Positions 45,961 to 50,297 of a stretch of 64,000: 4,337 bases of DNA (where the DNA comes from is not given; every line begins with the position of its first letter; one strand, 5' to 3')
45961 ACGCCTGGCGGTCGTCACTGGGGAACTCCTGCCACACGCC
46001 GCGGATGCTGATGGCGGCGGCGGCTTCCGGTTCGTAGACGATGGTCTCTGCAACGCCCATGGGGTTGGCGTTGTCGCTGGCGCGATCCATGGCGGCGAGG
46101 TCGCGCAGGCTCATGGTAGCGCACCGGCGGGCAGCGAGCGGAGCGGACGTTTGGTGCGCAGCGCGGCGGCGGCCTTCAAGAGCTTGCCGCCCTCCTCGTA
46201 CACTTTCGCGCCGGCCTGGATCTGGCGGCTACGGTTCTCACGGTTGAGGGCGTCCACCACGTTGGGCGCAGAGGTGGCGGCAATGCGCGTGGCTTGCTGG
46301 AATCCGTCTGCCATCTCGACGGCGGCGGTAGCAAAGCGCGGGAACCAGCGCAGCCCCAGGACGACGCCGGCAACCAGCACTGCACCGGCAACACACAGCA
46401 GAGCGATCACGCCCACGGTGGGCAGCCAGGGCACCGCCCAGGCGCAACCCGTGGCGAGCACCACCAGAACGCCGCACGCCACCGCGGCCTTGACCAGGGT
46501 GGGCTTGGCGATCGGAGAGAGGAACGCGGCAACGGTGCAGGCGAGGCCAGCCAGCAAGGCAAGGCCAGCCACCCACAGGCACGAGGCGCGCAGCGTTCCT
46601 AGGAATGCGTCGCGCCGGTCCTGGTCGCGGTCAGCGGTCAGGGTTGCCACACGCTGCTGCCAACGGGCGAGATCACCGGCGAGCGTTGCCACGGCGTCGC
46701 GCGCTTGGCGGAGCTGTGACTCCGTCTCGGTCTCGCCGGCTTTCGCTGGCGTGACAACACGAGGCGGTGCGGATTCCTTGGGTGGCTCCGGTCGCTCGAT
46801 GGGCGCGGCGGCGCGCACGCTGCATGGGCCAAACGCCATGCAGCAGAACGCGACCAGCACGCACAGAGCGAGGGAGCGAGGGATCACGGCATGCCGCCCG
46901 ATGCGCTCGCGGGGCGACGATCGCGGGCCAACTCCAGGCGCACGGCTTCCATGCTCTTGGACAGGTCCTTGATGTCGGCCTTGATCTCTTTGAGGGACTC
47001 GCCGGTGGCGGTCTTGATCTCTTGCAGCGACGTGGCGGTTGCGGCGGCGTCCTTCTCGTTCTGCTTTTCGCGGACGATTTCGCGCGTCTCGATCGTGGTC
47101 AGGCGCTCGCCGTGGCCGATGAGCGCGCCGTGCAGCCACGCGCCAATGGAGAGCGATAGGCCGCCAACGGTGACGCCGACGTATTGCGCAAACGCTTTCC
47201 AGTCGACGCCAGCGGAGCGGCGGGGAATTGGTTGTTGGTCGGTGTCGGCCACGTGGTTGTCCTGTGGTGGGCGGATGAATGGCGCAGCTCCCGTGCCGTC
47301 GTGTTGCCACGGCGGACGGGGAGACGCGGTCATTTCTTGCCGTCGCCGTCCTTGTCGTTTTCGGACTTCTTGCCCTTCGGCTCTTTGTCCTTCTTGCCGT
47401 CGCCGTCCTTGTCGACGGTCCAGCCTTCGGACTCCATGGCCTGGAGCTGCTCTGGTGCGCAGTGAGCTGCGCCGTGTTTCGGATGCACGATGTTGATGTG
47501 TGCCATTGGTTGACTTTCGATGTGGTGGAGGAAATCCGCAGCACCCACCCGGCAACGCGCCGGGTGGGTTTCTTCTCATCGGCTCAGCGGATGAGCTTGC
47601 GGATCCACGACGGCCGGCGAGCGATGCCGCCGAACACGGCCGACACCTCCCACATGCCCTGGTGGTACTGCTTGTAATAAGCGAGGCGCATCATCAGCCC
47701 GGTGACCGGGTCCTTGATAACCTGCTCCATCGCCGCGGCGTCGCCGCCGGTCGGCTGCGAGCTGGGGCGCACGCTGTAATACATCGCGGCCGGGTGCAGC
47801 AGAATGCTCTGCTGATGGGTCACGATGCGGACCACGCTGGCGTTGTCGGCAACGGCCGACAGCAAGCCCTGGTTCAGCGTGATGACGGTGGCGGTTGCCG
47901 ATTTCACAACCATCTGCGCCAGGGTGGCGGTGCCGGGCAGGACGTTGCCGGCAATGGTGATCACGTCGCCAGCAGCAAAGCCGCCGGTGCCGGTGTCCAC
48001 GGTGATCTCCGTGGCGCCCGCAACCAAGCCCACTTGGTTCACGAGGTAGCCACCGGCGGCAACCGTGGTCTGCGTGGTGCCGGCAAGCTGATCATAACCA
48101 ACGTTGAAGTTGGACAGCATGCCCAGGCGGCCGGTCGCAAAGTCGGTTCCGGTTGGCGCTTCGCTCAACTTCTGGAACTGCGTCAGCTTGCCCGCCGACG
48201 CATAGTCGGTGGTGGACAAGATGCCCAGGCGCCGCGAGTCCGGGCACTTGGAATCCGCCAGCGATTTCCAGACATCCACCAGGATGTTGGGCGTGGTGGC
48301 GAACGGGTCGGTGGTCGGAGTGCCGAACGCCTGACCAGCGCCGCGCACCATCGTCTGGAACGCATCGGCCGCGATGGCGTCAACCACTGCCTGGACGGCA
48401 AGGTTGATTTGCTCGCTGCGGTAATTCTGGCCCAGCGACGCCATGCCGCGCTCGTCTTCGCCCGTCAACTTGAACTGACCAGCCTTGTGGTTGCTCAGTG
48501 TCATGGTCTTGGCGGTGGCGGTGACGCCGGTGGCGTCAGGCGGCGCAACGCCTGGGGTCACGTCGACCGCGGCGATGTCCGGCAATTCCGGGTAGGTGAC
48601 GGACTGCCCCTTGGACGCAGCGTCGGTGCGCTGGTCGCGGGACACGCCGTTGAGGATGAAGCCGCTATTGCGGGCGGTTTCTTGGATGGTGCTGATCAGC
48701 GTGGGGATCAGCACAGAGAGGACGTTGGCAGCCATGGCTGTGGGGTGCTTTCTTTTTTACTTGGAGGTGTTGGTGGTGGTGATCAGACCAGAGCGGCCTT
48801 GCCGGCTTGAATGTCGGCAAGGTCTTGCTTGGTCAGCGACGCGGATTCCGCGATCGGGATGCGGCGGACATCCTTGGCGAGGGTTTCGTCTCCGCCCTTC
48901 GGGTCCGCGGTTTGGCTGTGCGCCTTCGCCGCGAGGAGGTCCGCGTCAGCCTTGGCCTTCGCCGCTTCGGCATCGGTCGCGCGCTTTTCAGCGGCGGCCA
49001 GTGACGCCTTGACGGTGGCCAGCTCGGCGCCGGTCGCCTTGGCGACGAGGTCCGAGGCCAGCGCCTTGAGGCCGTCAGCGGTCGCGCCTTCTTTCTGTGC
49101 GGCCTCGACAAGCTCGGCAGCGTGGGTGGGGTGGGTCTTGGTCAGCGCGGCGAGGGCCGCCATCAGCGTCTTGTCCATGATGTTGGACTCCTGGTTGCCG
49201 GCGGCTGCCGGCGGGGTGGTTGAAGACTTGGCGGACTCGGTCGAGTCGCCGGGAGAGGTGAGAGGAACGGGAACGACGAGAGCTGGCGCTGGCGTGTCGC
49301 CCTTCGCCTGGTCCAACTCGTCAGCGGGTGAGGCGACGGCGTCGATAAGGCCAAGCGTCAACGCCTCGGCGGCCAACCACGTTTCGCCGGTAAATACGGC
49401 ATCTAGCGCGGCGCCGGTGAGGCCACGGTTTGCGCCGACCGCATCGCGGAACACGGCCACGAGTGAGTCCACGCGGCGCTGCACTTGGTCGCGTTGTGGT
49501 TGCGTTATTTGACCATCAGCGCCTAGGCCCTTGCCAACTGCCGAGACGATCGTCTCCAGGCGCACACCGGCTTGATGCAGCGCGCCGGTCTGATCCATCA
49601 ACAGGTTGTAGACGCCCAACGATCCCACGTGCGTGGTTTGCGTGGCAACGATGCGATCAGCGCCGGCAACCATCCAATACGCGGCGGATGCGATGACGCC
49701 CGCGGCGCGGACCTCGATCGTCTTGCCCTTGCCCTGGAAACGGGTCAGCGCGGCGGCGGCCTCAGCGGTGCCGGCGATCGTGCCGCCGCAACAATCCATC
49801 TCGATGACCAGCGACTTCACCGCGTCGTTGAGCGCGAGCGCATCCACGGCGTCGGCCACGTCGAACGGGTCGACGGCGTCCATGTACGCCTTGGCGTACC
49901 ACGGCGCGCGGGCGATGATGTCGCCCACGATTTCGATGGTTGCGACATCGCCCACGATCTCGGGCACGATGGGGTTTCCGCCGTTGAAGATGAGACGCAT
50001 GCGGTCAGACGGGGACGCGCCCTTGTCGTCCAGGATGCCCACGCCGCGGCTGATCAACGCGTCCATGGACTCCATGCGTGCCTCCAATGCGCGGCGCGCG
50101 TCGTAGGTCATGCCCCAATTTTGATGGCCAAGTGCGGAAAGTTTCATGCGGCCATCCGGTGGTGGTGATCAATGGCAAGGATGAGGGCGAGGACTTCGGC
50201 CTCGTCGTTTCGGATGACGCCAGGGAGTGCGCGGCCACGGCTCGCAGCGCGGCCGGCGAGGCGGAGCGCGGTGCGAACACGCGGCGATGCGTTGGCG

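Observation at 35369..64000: Island and lambda-like prophage abut at the same att core: tandem integration and a possible satellite/helper pair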

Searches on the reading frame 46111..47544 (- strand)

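Call 12: search_protein_families(library=phrogs, proteins=[window:46111-47544:-], max_evalue=0.001)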
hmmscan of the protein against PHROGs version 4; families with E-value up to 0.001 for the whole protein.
window:46111-47544:- (477 aa): 0 families

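Call 84: search_protein_families(library=pfam, proteins=[window:46111-47544:-], max_evalue=0.05)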
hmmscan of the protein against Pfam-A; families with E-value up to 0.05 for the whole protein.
window:46111-47544:- (477 aa): 1 family
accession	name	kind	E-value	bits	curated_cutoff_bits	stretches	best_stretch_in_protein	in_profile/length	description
PF05661.17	DUF808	-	0.013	15.1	28.4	1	365-422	220-279/302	Protein of unknown function (DUF808)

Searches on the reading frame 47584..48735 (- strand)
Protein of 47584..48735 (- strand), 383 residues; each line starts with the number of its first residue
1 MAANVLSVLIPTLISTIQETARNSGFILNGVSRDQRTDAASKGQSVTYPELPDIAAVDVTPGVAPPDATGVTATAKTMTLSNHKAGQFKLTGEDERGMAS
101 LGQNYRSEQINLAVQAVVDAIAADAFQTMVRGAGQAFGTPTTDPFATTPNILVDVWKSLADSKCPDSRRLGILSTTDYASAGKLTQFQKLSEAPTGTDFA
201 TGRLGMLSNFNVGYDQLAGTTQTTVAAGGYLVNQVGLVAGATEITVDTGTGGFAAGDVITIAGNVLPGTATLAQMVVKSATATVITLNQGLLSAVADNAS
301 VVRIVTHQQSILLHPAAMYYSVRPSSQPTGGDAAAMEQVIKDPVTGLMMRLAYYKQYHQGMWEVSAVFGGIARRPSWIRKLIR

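Call 12: search_protein_families(library=phrogs, proteins=[window:47584-48735:-], max_evalue=0.001)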
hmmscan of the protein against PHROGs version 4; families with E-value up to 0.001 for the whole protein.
window:47584-48735:- (383 aa): 1 family
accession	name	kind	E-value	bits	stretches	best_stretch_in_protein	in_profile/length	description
phrog_283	-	head and packaging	1.1e-45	157.7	1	3-376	2-376/385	major head protein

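Call 91: search_dna_similar(query=window:47584-48735:-, collection=phages, mode=protein, max_rows=8)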
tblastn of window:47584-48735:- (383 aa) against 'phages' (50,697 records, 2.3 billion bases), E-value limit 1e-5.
Records with a match: 71; places in all: 71; records where one place covers at least 80% of the query: 71.
Best place of each record, by identity: <60% 71.
By first word of the organism name: Vibrio 41; Escherichia 11; Rhizobium 3; Caudoviricetes 3; Klebsiella 2; Salicola 2; Synechococcus 2; Acinetobacter 1; Caulobacter 1; Salmonella 1; and 4 more.
By host as written in the record: Vibrio parahaemolyticus 15; Escherichia coli 11; - 5; Vibrio alginolyticus 4; Vibrio vulnificus 3; Rhizobium gallicum SO14B-4(6) 2; Salicola sp. M5 MPN 10^-2 23B 2; Vibrio campbellii HY01 2; and 27 more.
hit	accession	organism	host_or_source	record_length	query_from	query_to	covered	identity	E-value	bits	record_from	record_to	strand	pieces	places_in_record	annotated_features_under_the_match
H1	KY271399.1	Klebsiella phage 5 LV-2017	Klebsiella pneumoniae KH43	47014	3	375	97%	30.0%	3e-28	122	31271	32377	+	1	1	putative coat protein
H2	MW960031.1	Rhizobium phage RHph_X2_24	Sinorhizobium americanum X2_24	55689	2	382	99%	29.2%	6e-20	98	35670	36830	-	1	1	major capsid protein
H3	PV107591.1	Acinetobacter phage vB_AbaS_qsb1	Acinetobacter baumannii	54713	3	375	97%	29.6%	9e-24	108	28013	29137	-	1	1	major capsid protein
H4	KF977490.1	Rhizobium phage vB_RglS_P106B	Rhizobium gallicum SO14B-4(6)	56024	2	382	99%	28.5%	4e-21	101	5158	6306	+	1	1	putative coat protein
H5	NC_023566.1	Rhizobium phage vB_RglS_P106B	Rhizobium gallicum SO14B-4(6)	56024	2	382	99%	28.5%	4e-21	101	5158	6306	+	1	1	major head protein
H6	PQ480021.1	Caulobacter phage DMCA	Caulobacter vibrioides CB15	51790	1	382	100%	27.7%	7e-27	118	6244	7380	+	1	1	hypothetical protein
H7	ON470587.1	Escherichia phage vB_EcoS-611R4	Escherichia coli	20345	1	376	98%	27.9%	2e-20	99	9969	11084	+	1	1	coat protein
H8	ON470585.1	Escherichia phage vB_EcoS-689R7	Escherichia coli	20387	1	376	98%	27.9%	2e-20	99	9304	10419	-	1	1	coat protein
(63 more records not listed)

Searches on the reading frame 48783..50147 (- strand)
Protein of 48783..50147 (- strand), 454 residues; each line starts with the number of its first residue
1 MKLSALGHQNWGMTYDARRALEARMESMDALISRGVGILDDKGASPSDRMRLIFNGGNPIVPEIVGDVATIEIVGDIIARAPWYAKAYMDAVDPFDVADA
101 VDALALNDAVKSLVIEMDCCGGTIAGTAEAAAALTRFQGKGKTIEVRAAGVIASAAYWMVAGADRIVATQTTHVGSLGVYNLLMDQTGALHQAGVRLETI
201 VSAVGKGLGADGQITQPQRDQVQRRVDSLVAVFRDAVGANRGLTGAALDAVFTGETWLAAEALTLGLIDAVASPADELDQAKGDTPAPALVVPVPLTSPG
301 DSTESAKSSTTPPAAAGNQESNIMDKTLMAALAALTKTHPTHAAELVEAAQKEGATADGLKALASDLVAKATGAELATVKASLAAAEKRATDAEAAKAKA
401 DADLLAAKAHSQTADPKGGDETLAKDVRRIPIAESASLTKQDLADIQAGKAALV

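Call 12: search_protein_families(library=phrogs, proteins=[window:48783-50147:-], max_evalue=0.001)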
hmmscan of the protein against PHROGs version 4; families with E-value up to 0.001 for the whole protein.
window:48783-50147:- (454 aa): 2 families
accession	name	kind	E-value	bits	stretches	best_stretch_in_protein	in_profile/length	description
phrog_53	-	head and packaging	6.2e-41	142.2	1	64-422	72-441/583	head maturation protease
phrog_33023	-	unknown function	7.1e-24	85.4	1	61-272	61-275/507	-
